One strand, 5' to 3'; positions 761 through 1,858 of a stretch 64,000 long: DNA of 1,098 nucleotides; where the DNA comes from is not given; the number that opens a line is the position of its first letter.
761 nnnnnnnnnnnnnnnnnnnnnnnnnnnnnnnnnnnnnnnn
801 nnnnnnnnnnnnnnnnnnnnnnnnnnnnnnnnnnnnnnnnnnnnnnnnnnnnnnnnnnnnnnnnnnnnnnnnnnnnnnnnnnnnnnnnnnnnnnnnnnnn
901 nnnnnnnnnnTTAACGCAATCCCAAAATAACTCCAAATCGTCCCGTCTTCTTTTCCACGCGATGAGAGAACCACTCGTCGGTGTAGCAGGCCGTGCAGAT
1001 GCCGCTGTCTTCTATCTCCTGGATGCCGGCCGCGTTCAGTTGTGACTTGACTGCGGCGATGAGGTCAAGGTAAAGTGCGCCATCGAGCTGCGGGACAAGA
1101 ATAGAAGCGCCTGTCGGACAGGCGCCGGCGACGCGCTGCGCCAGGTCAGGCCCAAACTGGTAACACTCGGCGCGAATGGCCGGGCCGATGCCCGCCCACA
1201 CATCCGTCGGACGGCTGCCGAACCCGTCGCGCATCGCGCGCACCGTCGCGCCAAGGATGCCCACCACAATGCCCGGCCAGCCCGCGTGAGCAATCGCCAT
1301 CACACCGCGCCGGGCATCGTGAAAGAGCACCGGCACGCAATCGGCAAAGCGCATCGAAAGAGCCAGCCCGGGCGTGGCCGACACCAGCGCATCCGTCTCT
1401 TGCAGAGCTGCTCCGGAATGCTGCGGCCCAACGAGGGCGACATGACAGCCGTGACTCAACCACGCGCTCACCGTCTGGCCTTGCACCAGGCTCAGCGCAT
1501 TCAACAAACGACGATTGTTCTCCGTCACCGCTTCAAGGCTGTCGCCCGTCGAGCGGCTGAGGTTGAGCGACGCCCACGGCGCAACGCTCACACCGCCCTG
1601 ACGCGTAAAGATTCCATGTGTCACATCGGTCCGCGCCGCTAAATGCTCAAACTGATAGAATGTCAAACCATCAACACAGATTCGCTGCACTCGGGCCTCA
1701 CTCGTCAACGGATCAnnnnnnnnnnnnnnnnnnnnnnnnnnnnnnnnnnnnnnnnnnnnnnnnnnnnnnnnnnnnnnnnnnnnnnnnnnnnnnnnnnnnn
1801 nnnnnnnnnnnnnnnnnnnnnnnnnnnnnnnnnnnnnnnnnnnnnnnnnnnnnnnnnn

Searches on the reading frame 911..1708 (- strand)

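Call 38: search_protein_families(library=pfam, proteins=[window:911-1708:-], max_evalue=0.00001)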
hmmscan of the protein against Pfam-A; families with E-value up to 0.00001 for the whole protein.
window:911-1708:- (265 aa): 1 family
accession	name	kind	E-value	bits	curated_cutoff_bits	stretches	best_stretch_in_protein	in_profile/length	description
PF02578.20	Cu-oxidase_4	-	8.4e-67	225.5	22.9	1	34-260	1-235/238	Multi-copper polyphenol oxidoreductase laccase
